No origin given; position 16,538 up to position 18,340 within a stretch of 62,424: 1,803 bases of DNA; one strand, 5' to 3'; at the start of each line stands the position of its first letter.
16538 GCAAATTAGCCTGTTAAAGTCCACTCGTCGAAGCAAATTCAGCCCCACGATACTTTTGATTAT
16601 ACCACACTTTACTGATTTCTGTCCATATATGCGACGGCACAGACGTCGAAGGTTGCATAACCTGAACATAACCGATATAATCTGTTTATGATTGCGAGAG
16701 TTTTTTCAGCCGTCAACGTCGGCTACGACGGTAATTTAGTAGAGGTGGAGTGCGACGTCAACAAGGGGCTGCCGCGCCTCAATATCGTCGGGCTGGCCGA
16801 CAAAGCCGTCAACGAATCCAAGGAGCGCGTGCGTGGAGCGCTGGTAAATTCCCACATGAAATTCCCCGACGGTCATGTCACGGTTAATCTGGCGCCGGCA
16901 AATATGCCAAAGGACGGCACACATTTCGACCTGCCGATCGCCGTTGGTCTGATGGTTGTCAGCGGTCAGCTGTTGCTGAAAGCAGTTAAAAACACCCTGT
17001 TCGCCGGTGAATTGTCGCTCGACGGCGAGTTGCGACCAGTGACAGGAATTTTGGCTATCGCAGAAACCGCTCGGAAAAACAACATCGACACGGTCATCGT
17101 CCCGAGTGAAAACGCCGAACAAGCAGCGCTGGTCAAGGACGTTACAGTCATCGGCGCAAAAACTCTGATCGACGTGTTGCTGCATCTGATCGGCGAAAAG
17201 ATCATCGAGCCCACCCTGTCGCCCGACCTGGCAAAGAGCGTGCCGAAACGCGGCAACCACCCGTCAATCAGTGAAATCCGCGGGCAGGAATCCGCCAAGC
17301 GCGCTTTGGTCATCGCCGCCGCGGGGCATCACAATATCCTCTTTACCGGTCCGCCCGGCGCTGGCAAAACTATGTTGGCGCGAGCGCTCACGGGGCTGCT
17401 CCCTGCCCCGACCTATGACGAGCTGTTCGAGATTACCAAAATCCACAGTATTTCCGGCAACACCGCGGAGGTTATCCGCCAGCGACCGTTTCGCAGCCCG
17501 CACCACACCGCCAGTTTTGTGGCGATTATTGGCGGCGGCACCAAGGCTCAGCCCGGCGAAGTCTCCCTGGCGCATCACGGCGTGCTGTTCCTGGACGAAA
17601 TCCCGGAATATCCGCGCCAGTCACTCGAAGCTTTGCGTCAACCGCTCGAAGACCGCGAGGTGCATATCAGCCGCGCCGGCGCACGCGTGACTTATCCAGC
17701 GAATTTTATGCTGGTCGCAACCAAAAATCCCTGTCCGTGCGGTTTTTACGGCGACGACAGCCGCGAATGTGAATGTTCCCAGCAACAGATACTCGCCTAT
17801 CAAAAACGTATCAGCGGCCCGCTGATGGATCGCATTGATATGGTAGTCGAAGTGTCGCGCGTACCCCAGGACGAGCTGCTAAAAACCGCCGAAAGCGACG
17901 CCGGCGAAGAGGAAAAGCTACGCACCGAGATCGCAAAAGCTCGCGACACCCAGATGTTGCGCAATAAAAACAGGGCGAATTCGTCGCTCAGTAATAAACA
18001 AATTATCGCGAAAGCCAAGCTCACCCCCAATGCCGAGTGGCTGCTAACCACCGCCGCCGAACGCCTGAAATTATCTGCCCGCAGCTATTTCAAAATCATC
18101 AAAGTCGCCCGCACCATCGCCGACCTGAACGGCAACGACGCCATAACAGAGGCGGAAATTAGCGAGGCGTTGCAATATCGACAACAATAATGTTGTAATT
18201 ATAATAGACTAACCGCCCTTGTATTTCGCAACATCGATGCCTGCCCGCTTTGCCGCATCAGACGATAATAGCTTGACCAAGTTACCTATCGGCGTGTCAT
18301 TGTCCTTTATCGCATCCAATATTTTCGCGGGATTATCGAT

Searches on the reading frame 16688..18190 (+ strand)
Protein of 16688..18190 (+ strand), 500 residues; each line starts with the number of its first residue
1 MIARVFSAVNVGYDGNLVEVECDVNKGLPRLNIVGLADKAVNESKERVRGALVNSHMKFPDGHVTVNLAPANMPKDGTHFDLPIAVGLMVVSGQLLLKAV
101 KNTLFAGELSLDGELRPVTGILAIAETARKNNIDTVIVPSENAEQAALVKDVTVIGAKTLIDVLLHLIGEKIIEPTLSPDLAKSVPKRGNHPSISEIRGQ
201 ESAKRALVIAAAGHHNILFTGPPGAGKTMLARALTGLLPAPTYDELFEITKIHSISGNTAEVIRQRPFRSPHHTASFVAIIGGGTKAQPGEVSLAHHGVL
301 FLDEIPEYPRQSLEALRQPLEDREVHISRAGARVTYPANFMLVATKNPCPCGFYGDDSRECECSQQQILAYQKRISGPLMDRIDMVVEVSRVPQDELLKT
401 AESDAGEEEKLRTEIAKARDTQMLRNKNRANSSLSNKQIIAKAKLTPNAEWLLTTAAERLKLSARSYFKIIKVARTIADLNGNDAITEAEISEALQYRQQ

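Call 50: search_protein_families(library=pfam, proteins=[window:16688-18190:+], max_evalue=0.00001)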
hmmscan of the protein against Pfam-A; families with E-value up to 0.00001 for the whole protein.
window:16688-18190:+ (500 aa): 7 families
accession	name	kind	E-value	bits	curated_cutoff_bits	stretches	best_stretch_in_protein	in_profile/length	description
PF01078.27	Mg_chelatase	-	4.4e-91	304.3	20.3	1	194-396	2-206/207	Magnesium chelatase, subunit ChlI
PF13541.12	ChlI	-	4.9e-44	149.5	27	1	20-142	1-121/121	Subunit ChlI of Mg-chelatase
PF13335.12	Mg_chelatase_C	-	4.1e-24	85.4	26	1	409-498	5-94/94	Magnesium chelatase, subunit ChlI C-terminal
PF07728.20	AAA_5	-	6.1e-11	42.9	22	1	216-350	1-125/139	AAA domain (dynein-related subfamily)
PF00493.29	MCM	-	2.8e-09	36.9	23.3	1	210-390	53-205/224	MCM P-loop domain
PF00158.32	Sigma54_activat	-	3.9e-09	36.9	20.2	1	206-347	14-142/168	Sigma-54 interaction domain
PF05362.19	Lon_C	-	1.2e-07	32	21.1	1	13-147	38-177/205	Lon protease (S16) C-terminal proteolytic domain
